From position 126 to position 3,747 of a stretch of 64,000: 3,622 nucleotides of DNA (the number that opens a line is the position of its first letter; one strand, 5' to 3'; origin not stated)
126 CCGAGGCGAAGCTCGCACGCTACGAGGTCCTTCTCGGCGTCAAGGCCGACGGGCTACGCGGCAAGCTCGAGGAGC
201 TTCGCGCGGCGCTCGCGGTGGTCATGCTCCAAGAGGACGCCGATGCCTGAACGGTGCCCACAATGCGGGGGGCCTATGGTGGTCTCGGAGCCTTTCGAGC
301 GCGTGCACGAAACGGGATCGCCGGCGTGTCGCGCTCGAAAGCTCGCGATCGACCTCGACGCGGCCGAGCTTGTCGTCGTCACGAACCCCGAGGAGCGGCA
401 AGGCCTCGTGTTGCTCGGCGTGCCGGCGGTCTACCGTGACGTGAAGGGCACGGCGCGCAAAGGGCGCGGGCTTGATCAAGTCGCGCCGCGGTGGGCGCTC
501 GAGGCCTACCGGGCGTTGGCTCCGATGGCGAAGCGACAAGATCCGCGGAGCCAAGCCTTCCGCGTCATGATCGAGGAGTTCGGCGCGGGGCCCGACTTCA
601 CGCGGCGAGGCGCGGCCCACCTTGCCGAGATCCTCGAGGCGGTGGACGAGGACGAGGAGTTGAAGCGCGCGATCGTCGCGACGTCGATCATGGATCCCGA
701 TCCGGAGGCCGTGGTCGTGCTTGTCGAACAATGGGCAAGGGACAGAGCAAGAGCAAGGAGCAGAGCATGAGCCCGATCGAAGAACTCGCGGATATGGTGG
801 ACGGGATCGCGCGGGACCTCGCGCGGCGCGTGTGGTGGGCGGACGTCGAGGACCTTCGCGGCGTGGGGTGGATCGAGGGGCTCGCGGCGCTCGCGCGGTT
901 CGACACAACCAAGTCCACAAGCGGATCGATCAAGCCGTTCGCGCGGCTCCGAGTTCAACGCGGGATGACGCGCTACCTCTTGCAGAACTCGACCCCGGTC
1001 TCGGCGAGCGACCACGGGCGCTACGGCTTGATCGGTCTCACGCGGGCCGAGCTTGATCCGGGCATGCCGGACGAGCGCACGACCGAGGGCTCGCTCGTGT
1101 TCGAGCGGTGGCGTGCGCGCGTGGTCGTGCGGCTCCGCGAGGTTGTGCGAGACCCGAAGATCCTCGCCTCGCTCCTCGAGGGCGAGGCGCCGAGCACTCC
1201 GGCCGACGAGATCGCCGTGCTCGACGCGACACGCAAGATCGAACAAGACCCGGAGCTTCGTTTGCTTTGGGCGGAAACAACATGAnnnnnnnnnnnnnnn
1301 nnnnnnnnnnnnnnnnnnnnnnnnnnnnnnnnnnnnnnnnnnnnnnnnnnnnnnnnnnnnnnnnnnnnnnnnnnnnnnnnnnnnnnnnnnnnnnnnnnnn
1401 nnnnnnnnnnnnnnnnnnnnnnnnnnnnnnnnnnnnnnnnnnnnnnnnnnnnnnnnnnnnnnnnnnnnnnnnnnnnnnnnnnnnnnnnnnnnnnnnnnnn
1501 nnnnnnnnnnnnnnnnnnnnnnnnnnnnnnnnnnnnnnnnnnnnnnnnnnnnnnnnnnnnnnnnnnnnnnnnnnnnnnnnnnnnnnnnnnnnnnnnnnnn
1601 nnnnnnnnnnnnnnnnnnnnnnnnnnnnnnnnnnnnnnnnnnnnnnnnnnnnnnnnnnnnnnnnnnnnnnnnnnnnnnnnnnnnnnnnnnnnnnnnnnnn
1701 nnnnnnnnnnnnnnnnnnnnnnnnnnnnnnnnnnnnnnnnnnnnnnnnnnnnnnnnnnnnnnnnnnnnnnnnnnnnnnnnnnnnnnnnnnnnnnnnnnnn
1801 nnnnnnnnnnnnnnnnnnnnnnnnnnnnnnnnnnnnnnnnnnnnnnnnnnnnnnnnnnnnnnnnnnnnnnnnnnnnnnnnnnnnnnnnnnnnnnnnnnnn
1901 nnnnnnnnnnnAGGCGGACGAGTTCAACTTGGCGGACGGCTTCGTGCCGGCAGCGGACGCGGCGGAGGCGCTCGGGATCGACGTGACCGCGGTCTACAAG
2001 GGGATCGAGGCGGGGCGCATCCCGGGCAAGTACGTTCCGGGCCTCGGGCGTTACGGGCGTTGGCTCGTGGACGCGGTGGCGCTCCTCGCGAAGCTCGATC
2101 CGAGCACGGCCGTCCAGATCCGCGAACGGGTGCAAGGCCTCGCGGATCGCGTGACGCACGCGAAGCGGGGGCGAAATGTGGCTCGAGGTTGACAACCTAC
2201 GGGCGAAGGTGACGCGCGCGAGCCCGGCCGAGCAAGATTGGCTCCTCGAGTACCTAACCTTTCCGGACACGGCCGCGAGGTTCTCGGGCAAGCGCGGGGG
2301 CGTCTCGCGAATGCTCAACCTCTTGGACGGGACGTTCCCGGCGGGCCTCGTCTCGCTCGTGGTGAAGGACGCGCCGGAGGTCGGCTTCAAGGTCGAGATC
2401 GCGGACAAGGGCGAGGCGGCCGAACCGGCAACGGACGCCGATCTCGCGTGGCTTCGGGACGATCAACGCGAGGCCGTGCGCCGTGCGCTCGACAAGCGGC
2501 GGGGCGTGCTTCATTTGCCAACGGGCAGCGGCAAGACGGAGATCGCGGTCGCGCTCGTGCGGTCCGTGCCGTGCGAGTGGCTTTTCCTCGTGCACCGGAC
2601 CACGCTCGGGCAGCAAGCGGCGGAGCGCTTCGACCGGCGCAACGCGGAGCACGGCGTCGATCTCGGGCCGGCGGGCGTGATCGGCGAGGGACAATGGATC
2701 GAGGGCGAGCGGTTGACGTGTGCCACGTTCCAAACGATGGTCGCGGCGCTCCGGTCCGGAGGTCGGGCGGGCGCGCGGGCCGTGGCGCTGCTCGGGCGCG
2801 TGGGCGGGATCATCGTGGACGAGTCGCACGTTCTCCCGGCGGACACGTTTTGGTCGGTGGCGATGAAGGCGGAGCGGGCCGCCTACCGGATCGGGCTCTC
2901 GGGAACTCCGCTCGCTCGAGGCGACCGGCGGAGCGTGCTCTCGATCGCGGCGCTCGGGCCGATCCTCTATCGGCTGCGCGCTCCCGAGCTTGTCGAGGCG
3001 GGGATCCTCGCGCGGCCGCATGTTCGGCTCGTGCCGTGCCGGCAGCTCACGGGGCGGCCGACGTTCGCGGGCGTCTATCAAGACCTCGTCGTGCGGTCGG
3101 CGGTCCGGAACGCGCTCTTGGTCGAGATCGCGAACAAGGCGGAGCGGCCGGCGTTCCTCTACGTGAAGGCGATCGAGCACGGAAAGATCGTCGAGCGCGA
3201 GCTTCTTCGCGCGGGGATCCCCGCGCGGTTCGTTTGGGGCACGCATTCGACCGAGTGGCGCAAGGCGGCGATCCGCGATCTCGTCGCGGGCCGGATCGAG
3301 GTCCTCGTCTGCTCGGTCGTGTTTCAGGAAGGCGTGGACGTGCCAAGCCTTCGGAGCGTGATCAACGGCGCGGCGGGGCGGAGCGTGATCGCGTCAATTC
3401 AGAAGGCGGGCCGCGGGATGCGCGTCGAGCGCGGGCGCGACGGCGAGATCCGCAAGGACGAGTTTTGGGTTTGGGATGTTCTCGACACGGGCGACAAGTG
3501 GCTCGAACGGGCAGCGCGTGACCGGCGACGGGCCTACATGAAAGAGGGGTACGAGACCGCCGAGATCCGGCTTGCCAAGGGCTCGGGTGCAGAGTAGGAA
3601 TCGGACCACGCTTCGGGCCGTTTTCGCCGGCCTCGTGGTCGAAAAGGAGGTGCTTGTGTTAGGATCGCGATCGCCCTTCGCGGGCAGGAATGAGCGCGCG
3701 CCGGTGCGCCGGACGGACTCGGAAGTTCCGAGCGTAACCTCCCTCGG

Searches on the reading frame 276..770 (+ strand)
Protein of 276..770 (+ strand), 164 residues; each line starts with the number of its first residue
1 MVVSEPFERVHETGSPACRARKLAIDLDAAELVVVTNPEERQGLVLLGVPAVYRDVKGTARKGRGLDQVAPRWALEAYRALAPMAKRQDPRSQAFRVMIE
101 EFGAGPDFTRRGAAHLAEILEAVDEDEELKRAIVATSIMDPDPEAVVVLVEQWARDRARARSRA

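Call 98: find_encoding_contigs(protein=window:276-770:+, flank=10000, max_places=4)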
Protein window:276-770:+ (164 aa): 1 contig read that carries it; 1 place shown.
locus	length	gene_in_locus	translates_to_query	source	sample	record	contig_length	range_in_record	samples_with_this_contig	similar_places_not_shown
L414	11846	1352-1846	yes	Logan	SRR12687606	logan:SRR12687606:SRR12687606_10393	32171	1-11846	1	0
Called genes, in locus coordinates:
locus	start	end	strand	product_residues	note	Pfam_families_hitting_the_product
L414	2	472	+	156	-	?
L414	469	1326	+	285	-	PF20529:DUF6744 (weak)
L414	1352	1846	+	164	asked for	-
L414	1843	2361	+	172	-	-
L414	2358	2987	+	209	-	PF02195:ParB_N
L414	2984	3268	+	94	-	-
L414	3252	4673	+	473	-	PF00270:DEAD, PF04851:ResIII, PF00271:Helicase_C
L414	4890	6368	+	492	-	-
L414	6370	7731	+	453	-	-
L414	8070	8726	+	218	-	-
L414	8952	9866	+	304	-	-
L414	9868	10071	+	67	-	-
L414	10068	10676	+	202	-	-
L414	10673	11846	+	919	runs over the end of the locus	PF03167:UDG, PF01612:DNA_pol_A_exo1, PF00476:DNA_pol_A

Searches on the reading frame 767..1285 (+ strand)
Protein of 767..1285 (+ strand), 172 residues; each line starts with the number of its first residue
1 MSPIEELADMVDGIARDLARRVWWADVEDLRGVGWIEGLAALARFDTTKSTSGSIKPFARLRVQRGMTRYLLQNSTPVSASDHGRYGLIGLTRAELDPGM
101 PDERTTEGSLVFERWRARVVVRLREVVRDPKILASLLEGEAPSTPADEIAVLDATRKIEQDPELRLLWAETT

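Call 58: search_protein_families(library=pfam, alignment_id=A4, max_evalue=0.01)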
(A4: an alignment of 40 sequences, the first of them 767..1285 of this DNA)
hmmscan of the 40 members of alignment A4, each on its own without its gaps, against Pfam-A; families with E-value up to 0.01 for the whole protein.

A. member 1, window:767-1285:+ (172 aa): 1 family
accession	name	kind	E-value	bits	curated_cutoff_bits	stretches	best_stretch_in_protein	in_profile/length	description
PF04542.20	Sigma70_r2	-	0.0013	18.9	24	1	4-74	2-68/71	Sigma-70 region 2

B. families by the number of members that match (of 40 scanned): 12 families
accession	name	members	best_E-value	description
PF01734.28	Patatin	1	1.2e-29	Patatin-like phospholipase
PF02195.25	ParB_N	1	3.9e-13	ParB N-terminal domain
PF08804.16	gp32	1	4.4e-13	gp32 DNA binding protein like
PF05065.19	Phage_capsid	1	1.8e-11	Phage capsid family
PF13392.12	HNH_3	1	2.9e-06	HNH endonuclease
PF17236.8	SU10_MCP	1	0.00049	SU10 major capsid protein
PF05551.17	zf-His_Me_endon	1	0.00058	Zinc-binding loop region of homing endonuclease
PF18603.7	LAL_C2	1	0.00087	L-amino acid ligase C-terminal domain 2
PF04542.20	Sigma70_r2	1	0.0013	Sigma-70 region 2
PF05869.16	Dam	1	0.0045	DNA N-6-adenine-methyltransferase (Dam)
PF01383.26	CpcD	1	0.005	CpcD/allophycocyanin linker domain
PF05407.19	Peptidase_C27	1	0.0069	Rubella virus endopeptidase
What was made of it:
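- The phage encodes a sigma-like protein (call 58).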

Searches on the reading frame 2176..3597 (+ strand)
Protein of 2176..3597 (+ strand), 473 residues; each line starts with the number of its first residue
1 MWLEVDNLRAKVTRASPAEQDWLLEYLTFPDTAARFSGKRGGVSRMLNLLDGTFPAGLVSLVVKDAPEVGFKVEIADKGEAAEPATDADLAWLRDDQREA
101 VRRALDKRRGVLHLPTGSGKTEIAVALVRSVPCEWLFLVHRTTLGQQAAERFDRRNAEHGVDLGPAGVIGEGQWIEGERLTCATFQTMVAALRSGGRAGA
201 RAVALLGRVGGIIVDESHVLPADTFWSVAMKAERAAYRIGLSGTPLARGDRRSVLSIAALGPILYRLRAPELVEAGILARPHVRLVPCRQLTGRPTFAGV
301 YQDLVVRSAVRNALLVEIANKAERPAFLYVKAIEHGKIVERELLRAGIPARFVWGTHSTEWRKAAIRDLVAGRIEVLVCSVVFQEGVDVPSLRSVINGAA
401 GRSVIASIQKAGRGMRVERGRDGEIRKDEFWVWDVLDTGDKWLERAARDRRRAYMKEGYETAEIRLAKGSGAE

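Call 11: search_protein_families(library=pfam, proteins=[window:2176-3597:+])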
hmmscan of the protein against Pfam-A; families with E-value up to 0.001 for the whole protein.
window:2176-3597:+ (473 aa): 4 families
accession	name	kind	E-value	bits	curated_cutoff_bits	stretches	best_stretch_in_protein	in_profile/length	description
PF04851.21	ResIII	-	2.1e-18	67.2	22.5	1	93-245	4-162/164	Type III restriction enzyme, res subunit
PF00271.37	Helicase_C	-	2.1e-09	38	23.5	1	314-417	6-109/110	Helicase conserved C-terminal domain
PF00270.35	DEAD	-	8e-08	32.6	26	1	95-229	2-138/167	DEAD/DEAH box helicase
PF18766.7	SWI2_SNF2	-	3.8e-05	23.9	26.7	1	104-252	13-162/221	SWI2/SNF2 ATPase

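Call 12: search_protein_families(library=phrogs, proteins=[window:2176-3597:+])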
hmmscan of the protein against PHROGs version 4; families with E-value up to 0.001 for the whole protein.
window:2176-3597:+ (473 aa): 6 families
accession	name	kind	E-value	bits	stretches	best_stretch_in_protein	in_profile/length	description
phrog_16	-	DNA, RNA and nucleotide metabolism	5.2e-63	214.6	1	52-446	240-609/986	DNA helicase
phrog_9690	-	DNA, RNA and nucleotide metabolism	2.6e-34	119.7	1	208-461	40-299/306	DNA helicase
phrog_16259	-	DNA, RNA and nucleotide metabolism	5.4e-09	36.7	1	23-189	26-215/330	DNA helicase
phrog_62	-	DNA, RNA and nucleotide metabolism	4.3e-07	28.7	1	85-247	689-851/1881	DNA helicase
phrog_14619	-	DNA, RNA and nucleotide metabolism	0.00027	21.5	1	92-193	119-224/314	DNA helicase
phrog_16694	-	unknown function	0.00034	19.7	0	94-218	276-410/1010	-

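Call 45: find_encoding_contigs(protein=window:2176-3597:+, flank=10000, max_places=3)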
Protein window:2176-3597:+ (473 aa): 1 contig read that carries it; 1 place shown.
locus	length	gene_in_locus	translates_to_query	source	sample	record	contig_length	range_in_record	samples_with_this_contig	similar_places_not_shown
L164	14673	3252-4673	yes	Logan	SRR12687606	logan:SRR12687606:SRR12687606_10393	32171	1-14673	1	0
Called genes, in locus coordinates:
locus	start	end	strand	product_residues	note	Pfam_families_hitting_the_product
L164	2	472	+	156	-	?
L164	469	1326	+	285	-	PF20529:DUF6744 (weak)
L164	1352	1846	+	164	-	-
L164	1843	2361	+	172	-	-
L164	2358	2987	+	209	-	PF02195:ParB_N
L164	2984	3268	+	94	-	-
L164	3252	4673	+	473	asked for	PF00270:DEAD, PF04851:ResIII, PF00271:Helicase_C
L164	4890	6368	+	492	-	-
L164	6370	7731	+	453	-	-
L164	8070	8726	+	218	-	-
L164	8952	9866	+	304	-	-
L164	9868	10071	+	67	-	-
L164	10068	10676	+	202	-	-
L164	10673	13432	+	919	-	PF03167:UDG, PF01612:DNA_pol_A_exo1, PF00476:DNA_pol_A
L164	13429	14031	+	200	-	-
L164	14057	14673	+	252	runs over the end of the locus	PF08804:gp32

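Call 99: find_homologous_proteins(query=L164:469-1326:+, max_evalue=0.00001)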
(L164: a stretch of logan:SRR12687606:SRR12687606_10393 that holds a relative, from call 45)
Query L164:469-1326:+ (285 aa): 34 proteins with E <= 0.00001 among 8000 candidates.
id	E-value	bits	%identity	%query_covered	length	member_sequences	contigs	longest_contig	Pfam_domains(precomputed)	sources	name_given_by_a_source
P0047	4.4e-182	622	100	100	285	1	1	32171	PF20529.4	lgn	-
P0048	3.9e-132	458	76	94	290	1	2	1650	PF20529.4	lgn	-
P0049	2.2e-128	446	73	100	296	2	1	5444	PF20529.4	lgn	-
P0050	2.6e-124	432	71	100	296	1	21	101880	PF20529.4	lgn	-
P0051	9.3e-84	299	57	96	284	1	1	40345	PF20529.4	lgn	-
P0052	7.4e-82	293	55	98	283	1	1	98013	PF20529.4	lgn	-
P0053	2.5e-81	291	57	96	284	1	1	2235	PF20529.4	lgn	-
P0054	3.8e-80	287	55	93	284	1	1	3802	PF20529.4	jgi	jgi:hypothetical protein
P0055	2.7e-75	271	51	96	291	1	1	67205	PF20529.4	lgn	-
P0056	7.3e-75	270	50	96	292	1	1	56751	PF20529.4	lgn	-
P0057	8.8e-67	243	48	98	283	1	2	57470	PF20529.4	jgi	jgi:hypothetical protein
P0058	2.5e-64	235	51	87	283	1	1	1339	PF20529.4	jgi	jgi:hypothetical protein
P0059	1.4e-57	213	45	91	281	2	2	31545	PF20529.4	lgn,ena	-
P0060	1.2e-56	210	50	92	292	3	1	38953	-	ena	-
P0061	3.2e-49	186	42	96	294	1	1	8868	PF20529.4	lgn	-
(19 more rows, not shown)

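Call 100: find_encoding_contigs(protein=P0050, flank=10000, max_places=2)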
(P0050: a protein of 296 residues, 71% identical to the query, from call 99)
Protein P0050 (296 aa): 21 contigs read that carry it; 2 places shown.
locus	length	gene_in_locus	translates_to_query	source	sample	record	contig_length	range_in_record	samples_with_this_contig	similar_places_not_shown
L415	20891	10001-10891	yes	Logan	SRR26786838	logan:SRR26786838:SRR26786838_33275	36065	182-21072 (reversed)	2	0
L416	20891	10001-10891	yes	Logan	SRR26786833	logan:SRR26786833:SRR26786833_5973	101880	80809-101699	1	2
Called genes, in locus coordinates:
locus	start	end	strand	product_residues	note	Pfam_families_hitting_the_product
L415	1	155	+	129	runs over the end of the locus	-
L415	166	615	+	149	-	-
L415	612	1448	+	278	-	PF00112:Peptidase_C1 (weak)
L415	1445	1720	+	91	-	-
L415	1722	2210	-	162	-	-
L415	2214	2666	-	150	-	-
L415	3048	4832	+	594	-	PF01471:PG_binding_1 (weak), PF01510:Amidase_2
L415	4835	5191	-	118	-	PF24608:PDDEXK_15 (weak)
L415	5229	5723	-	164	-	-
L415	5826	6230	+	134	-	-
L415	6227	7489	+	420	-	-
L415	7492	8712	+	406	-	PF13203:DUF2201_N, PF09967:DUF2201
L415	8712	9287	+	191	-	-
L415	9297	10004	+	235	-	-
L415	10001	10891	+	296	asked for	PF20529:DUF6744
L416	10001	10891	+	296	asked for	PF20529:DUF6744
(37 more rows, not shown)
